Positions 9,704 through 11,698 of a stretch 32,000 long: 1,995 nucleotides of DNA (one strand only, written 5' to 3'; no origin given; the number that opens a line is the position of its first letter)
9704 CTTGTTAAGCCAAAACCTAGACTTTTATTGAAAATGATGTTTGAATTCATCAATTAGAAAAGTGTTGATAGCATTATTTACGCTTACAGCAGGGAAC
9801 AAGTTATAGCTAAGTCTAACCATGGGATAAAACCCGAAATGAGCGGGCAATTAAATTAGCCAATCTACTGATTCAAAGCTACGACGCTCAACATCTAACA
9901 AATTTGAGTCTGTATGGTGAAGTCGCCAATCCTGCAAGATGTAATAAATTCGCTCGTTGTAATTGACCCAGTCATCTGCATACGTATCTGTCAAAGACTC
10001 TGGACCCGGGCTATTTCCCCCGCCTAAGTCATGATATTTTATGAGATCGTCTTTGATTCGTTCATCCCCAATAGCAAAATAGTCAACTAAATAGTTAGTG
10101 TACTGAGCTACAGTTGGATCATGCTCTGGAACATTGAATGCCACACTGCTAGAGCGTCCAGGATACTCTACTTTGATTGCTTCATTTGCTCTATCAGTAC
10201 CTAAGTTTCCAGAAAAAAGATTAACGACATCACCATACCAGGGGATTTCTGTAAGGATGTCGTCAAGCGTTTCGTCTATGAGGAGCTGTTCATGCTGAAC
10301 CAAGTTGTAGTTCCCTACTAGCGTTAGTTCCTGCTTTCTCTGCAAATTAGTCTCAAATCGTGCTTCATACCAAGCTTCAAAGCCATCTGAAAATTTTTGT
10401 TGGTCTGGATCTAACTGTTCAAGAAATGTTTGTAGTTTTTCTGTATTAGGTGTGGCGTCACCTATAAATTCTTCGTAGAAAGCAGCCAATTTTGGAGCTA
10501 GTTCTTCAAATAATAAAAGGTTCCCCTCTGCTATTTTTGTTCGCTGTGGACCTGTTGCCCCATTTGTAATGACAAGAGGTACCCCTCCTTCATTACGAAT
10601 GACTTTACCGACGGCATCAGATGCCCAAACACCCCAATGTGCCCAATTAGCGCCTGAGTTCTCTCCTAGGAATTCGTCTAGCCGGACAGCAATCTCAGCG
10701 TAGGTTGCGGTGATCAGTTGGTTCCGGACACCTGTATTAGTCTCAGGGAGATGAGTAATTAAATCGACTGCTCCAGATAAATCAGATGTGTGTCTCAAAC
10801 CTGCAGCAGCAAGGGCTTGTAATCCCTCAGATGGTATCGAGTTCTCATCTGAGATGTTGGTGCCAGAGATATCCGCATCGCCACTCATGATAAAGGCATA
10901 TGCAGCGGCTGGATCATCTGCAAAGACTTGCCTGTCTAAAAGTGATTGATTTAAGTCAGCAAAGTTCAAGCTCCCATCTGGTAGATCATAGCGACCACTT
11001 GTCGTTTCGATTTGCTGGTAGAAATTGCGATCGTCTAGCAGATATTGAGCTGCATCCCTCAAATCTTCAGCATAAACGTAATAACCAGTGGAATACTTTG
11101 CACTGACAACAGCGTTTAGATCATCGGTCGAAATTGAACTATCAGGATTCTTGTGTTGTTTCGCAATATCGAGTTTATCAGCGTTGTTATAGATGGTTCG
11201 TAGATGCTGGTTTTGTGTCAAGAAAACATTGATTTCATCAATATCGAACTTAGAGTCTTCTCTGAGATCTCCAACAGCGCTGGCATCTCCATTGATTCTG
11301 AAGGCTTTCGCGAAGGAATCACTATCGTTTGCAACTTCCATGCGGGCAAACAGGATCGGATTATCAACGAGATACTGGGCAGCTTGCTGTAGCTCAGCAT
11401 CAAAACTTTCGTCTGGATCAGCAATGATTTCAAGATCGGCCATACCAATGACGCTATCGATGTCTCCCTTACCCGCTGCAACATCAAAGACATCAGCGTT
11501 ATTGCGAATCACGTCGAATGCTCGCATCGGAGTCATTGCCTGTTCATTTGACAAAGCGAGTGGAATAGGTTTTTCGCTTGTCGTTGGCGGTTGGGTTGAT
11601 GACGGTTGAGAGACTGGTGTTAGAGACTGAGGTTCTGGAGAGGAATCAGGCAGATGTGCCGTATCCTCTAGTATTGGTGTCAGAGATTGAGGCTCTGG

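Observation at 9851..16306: Giant 2151-aa protein combining three different murein-cleaving catalytic domains with five cell-wall-binding modules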

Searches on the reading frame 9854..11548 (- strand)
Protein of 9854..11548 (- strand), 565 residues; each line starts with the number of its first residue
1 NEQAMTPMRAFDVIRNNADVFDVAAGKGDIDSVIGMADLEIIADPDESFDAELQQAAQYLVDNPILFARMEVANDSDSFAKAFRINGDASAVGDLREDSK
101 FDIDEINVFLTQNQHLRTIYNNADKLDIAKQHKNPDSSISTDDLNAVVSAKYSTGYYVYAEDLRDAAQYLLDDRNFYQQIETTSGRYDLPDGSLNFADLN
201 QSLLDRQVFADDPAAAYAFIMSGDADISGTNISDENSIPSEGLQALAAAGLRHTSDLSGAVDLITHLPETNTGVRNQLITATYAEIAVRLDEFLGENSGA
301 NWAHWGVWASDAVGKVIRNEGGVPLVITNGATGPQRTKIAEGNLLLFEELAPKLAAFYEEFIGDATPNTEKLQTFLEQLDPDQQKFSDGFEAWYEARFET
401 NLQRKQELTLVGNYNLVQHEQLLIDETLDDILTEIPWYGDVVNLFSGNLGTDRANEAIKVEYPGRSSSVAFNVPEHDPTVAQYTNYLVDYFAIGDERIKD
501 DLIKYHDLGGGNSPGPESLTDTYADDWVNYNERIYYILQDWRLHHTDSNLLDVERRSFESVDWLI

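Call 7: search_protein_families(library=pfam, proteins=[window:9854-11548:-], max_evalue=1)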
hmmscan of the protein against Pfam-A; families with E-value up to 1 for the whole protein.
seq(565 aa): 1 family
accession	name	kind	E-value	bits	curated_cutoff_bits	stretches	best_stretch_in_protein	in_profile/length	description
PF05819.16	NolX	-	0.02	14.5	26.1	1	12-117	199-294/436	NolX protein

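Call 16: find_homologous_proteins(query=window:9854-11548:-)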
Query seq(565 aa) (565 aa): 12 proteins with E <= 0.001 among 8000 candidates.
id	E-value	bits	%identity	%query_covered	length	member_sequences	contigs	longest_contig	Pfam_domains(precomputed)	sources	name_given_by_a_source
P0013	3.8e-204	698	60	99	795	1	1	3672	-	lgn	-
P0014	6.9e-194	664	57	100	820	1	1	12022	PF05819.17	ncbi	ncbi:MAG: hypothetical protein ACR2RA_00180 [Geminicoccaceae bacterium]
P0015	7.9e-149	515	48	98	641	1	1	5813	PF05819.17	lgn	-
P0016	2.8e-136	474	45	99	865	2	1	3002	-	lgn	-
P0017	5.0e-125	437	45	99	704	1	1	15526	-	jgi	-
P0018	1.0e-33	135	27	93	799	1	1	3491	PF13405.13,PF00036.39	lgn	-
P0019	7.0e-33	133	28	95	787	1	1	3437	PF13499.13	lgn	-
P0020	2.4e-31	127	26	98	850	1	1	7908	-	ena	-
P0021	2.4e-28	118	31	58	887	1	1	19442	-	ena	-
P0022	7.2e-27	113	29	75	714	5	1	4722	-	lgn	-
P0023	1.8e-23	101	27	97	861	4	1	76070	-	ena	-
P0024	2.4e-17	81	32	51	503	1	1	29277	-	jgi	jgi:hypothetical protein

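Call 22: search_solved_structures(query=A1, max_evalue=1)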
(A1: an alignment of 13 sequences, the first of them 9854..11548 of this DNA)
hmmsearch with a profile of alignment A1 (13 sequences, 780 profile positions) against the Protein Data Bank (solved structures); distinct sequences matched with E-value up to 1: 0.
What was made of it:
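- Tried and rejected: A profile search against PDB sequences gave none (call 22).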

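Call 32: find_encoding_contigs(protein=P0014, flank=10000, max_places=3)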
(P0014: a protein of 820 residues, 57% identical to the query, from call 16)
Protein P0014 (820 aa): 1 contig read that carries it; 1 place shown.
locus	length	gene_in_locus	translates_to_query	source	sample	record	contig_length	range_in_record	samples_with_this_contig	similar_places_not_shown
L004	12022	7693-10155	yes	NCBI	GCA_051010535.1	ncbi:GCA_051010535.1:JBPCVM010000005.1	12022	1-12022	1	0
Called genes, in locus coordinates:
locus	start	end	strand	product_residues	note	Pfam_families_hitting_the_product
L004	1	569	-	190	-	PF02348:CTP_transf_3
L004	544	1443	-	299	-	PF03102:NeuB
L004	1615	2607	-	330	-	-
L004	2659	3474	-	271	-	PF00106:adh_short, PF01370:Epimerase (faint), PF13561:adh_short_C2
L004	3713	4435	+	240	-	PF05050:Methyltransf_21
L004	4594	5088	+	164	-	PF16694:Cytochrome_P460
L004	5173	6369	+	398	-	PF01207:Dus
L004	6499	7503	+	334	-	PF00291:PALP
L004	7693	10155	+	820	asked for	PF05819:NolX (faint)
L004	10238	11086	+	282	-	PF00581:Rhodanese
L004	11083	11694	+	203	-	PF00583:Acetyltransf_1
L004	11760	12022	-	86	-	?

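Call 37: predict_structure(alignment_id=A1)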
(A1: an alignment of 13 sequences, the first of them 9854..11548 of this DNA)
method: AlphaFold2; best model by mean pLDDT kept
length: 565 residues; sequences in the alignment: 13
mean_pLDDT: 82.7   pTM: 0.86
mean pLDDT of the five models: 82.7, 79.8, 79.0, 78.7, 77.7
residues with pLDDT >= 90: 267; 70-90: 191; 50-70: 51; < 50: 56
segments of 3 or more residues with pLDDT < 50: 78-95, 436-455, 460-464, 466-471
pLDDT, mean of each block of 10 residues (from residue 1): 77 93 73 87 89 93 89 64 42 55 91 95 89 78 93 93 96 86 65 85 93 95 87 79 94 93 95 95 96 93 90 82 54 81 92 95 95 95 92 97 96 93 79 53 43 48 46 76 92 91 87 77 61 84 90 88 82
secondary structure, 60 per line:
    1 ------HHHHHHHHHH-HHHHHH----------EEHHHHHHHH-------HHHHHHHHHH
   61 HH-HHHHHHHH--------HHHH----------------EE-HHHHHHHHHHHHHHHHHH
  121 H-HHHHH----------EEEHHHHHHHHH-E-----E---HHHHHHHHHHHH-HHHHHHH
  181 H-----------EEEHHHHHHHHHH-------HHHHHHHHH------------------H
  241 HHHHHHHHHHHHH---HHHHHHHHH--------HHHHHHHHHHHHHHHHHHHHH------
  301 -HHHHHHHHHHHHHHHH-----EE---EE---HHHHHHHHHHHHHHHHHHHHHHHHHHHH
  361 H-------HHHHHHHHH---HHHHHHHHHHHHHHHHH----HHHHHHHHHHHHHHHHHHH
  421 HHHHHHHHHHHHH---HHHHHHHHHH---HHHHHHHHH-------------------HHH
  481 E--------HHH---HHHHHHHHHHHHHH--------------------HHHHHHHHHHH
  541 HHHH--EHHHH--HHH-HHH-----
elements in order: H7-16 H18-23 H36-43 H51-62 H64-71 H80-83 H103-121 H123-127 E138-140 H141-149 H161-172 H174-181 E193-195 H196-205 H213-221 H240-253 H257-265 H274-294 H302-317 H333-361 H369-377 H381-397 H402-433 H437-446 H450-458 H496-509 H530-544 H548-551

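Call 40: fold_search(model_id=the predicted structure, library=pdb)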
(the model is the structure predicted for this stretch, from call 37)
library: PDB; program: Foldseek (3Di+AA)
matches with E <= 10: 143; with E <= 0.001: 0
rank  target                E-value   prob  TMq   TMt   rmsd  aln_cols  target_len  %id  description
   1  9pym_A                6.2e-01  0.04  0.10  0.10  27.3       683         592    9  Cryo-EM structure of the isethionate TRAP transporter IseQM from Oleidesulfovibrio alaskensis with bound isethionate (released 2025-11-12)
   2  8b24_A                9.4e-01  0.04  0.11  0.10  29.1       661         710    9  Time-resolved structure of K+-dependent Na+-PPase from Thermotoga maritima 3600-seconds post reaction initiation with  (released 2024-01-17)
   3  9qvm_N                9.8e-01  0.04  0.09  0.09  27.2       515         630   11  Cryo-EM reconstruction of the NEDD1 anchor protein and CDK5RAP2 bound to the gamma-tubulin ring complex (released 2025-05-21)
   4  9e8g_U                1.2e+00  0.04  0.11  0.09  25.6       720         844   12  Nub1/Fat10-processing human 26S proteasome bound to Txnl1 with Rpt5 at top of spiral staircase (released 2024-12-04)
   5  1u77                  1.2e+00  0.04  0.09  0.11  20.1       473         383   10  Crystal Structure of Ammonia Channel AmtB from E. Coli (released 2004-09-21)
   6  9hny_F3               1.3e+00  0.07  0.15  0.12  27.2       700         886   10  Mitoribosomal small subunit in complex with Mettl15 and Mettl17 (released 2025-03-26)
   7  6p0a_A                1.7e+00  0.04  0.08  0.07  21.1       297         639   10  Human DNA Ligase 1 Bound to an Adenylated, dideoxy Terminated DNA nick with 2 mM Mg2+ (released 2019-12-11)
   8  6gs1_A                1.9e+00  0.03  0.10  0.11  25.6       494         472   14  Crystal structure of peptide transporter DtpA-nanobody in MES buffer (released 2019-01-30)
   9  6fe8_A                2.1e+00  0.03  0.12  0.12  23.2       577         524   10  Cryo-EM structure of the core Centromere Binding Factor 3 complex (released 2018-08-01)
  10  7udn_A                2.2e+00  0.04  0.09  0.15  19.9       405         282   11  Crystal structure of designed helical repeat protein RPB_PLP1_R6 in alternative conformation 2 (released 2023-03-22)
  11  4xqs                  2.3e+00  0.08  0.15  0.20  19.0       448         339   11  Crystal structure of human FPPS in complex with one magnesium ion (released 2016-01-20)
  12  7rw8_A                2.4e+00  0.03  0.11  0.11  26.0       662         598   13  AP2 bound to heparin in the closed conformation (released 2022-03-30)
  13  4adl_A                2.5e+00  0.03  0.10  0.11  26.2       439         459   11  Crystal structures of Rv1098c in complex with malate (released 2012-04-25)
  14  8f7n                  2.5e+00  0.02  0.07  0.10  35.7       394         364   12  Crystal structure of chemoreceptor McpZ ligand sensing domain (released 2023-07-05)
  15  8b21_A                2.7e+00  0.03  0.11  0.10  25.7       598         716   11  Time-resolved structure of K+-dependent Na+-PPase from Thermotoga maritima 0-60-seconds post reaction initiation with  (released 2024-01-17)
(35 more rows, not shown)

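Call 43: search_protein_families(library=pfam, alignment_id=A1, max_evalue=0.1)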
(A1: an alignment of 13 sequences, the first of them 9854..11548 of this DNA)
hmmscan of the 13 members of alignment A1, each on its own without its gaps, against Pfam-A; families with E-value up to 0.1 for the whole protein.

A. member 1, window:9854-11548:- (565 aa): 1 family
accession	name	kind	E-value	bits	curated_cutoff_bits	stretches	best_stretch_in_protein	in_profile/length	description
PF05819.16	NolX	-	0.02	14.5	26.1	1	12-117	199-294/436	NolX protein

B. families by the number of members that match (of 13 scanned): 11 families
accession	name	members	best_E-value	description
PF05819.16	NolX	11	5.4e-09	NolX protein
PF13499.12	EF-hand_7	4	9e-06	EF-hand domain pair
PF13405.12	EF-hand_6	3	2.9e-06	EF-hand domain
PF00036.39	EF-hand_1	3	6.2e-06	EF hand domain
PF13202.12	EF-hand_5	3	9.4e-05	EF hand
PF06786.17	UPF0253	2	0.0011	Uncharacterised protein family (UPF0253)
PF16937.10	T3SS_HrpK1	1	0.014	Type III secretion system translocator protein, HrpF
PF05308.16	Mito_fiss_reg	1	0.033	Mitochondrial fission regulator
PF18869.6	HEPN_RnaseLS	1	0.051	RnaseLS-like HEPN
PF06013.18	WXG100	1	0.064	Proteins of 100 residues with WXG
PF13833.12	EF-hand_8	1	0.099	EF-hand domain pair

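Call 58: search_protein_representatives(alignment_id=A1)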
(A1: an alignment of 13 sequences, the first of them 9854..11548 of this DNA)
Query: 13 sequences, 780 profile positions. Proteins with E-value up to 0.001 (for the whole library): 1780; up to 1e-10: 991; up to 1e-30: 159. The best 150 are listed.
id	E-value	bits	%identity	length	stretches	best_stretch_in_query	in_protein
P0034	2.2e-275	933.0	-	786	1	2-779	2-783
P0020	3.9e-274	928.9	-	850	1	7-779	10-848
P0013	4.4e-260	882.4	-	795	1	6-775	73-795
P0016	6.6e-253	858.7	-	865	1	6-772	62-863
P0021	1.3e-241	821.4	-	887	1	6-779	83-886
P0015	9.7e-237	805.2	-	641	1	122-772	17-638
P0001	1.0e-228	778.7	-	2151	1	95-774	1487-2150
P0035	6.0e-222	756.3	-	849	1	8-779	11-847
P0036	2.6e-215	734.4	-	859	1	6-779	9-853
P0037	1.9e-214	731.5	-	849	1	8-779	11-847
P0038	2.1e-206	704.9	-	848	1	7-778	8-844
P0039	1.3e-200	685.7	-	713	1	136-778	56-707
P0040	1.4e-189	649.3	-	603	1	157-691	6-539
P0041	4.4e-182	624.5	-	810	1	7-779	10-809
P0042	9.4e-179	613.5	-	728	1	71-763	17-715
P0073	3.2e-79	284.3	-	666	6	188-358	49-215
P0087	6.6e-65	237.0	-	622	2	372-763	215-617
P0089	2.9e-64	234.9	-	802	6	183-270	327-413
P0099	1.5e-55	206.0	-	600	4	196-358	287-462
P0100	3.5e-55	204.8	-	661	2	381-765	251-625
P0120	5.5e-44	167.8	-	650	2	375-765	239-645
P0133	6.1e-40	154.4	-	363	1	457-763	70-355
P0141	5.8e-37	144.6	-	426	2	521-760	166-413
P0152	1.4e-34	136.7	-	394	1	454-761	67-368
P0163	1.7e-33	133.1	-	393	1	453-762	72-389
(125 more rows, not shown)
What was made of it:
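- The family is large (call 58).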

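Call 62: search_protein_families(library=pfam, alignment_id=A4, max_evalue=0.001)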
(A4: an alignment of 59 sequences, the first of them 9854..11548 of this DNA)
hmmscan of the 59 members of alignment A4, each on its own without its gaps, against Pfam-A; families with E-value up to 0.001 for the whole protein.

A. member 1, window:9854-11548:- (565 aa): 0 families

B. families by the number of members that match (of 59 scanned): 20 families
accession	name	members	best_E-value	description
PF05819.16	NolX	12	2.9e-24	NolX protein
PF16937.10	T3SS_HrpK1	9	9.6e-16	Type III secretion system translocator protein, HrpF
PF13405.12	EF-hand_6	7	2.3e-18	EF-hand domain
PF00036.39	EF-hand_1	7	4.8e-14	EF hand domain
PF13499.12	EF-hand_7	6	3.1e-20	EF-hand domain pair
PF13202.12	EF-hand_5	5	1.6e-11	EF hand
PF00353.25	HemolysinCabind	4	7.8e-57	RTX calcium-binding nonapeptide repeat (4 copies)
PF00092.34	VWA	4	7.6e-21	von Willebrand factor type A domain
PF13519.12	VWA_2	4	6.7e-16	von Willebrand factor type A domain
PF13768.12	VWA_3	4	3.1e-13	von Willebrand factor type A domain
PF25390.1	WD40_RLD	1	7.1e-85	RCC1-like domain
PF00415.24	RCC1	1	1.6e-49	Regulator of chromosome condensation (RCC1) repeat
PF13540.12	RCC1_2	1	5.9e-41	Regulator of chromosome condensation (RCC1) repeat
PF02412.23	TSP_3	1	7.7e-11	Thrombospondin type 3 repeat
PF00094.30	VWD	1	3.7e-08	von Willebrand factor type D domain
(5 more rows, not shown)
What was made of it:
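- The C-terminal repeats resemble plant-interaction T3SS translocators (calls 43, 62). The C-terminal repeats are EF-hand-like (calls 43, 62).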
